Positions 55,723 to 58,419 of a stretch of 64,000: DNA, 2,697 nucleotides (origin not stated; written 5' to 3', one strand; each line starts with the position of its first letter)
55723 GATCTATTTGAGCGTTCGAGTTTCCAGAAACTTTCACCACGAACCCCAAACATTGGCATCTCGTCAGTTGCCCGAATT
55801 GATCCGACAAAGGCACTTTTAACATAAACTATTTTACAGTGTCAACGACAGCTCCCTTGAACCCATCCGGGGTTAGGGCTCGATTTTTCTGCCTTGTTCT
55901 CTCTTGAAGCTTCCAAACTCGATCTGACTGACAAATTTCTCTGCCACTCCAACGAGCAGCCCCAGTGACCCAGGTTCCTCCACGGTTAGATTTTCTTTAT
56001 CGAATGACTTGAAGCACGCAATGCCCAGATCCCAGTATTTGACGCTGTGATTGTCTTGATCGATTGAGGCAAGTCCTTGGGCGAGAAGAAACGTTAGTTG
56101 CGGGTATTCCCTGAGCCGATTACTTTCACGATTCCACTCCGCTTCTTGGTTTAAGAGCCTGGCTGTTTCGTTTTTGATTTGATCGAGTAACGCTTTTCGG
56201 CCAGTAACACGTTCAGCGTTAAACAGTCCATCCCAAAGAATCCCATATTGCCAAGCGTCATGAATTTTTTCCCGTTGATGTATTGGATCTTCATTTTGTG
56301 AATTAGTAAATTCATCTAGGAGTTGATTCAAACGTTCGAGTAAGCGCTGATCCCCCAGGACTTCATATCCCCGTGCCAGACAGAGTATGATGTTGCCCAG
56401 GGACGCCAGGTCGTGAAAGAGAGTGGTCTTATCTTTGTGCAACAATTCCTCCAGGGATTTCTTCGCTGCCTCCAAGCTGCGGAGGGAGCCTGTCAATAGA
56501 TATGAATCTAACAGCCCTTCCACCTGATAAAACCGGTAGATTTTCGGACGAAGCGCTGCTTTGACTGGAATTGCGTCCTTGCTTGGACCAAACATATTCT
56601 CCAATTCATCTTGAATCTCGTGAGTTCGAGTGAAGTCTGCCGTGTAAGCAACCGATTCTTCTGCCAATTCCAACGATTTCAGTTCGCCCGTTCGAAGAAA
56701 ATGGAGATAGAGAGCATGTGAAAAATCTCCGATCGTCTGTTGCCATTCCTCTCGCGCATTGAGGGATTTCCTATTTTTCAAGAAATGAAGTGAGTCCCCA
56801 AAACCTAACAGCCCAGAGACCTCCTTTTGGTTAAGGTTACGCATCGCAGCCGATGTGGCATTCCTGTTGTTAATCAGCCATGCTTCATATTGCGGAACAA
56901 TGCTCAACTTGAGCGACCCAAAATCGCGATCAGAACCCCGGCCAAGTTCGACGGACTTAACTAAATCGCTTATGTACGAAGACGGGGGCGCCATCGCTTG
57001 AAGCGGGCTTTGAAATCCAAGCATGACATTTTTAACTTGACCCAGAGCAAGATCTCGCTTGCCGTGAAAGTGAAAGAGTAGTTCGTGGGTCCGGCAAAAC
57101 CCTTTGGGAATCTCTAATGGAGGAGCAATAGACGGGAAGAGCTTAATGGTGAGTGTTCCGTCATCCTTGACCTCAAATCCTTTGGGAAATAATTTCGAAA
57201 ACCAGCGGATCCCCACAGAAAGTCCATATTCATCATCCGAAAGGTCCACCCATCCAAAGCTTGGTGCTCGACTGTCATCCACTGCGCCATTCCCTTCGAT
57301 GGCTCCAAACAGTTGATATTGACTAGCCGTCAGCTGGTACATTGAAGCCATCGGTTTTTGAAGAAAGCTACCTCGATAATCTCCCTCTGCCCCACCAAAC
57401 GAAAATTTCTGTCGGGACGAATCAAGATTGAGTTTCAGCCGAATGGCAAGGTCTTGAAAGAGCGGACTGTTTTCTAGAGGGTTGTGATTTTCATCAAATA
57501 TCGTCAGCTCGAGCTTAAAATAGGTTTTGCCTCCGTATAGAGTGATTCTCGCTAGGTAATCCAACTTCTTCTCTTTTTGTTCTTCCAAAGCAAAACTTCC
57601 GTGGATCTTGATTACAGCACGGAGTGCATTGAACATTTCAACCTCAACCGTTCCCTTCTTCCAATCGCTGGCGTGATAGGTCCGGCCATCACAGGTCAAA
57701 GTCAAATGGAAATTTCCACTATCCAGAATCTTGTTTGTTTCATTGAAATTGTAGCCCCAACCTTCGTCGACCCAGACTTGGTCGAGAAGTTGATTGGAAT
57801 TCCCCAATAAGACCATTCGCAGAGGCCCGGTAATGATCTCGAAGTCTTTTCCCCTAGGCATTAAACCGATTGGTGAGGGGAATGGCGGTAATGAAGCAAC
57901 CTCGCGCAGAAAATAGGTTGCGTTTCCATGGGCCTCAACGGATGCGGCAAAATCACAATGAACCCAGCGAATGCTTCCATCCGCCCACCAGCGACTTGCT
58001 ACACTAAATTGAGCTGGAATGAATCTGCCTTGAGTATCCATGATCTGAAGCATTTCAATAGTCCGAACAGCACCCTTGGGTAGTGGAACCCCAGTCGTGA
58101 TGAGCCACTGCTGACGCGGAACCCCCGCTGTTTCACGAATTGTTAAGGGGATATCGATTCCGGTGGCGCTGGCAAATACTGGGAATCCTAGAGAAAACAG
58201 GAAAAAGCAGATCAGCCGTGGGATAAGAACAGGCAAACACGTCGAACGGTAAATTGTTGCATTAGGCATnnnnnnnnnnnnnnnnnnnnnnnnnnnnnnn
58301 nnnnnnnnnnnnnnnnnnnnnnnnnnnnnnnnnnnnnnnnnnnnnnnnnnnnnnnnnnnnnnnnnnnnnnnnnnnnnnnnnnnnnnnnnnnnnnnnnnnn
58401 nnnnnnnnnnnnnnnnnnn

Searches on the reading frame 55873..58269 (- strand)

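Call 3: search_protein_families(library=ncbifam, proteins=[window:55873-58269:-], max_evalue=0.01)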
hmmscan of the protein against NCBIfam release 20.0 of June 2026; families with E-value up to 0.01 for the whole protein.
window:55873-58269:- (798 aa): 0 families

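Call 4: search_protein_families(library=pfam, proteins=[window:55873-58269:-], max_evalue=0.01)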
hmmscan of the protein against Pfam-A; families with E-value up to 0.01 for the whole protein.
window:55873-58269:- (798 aa): 3 families
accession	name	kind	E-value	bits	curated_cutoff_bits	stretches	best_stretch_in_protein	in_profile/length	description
PF19501.5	PcRGLX_1st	-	2.4e-06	27.7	22.1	1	51-112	13-73/83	PcRGLX-like N-terminal RIFT barrel domain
PF21345.3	PcRGLX_2nd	-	2.5e-06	27.2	23.5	1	144-261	11-127/360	PcRGLX-like protein central beta sandwich domain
PF07470.19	Glyco_hydro_88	-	0.0016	17.9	26.6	1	583-703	35-154/352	Glycosyl Hydrolase Family 88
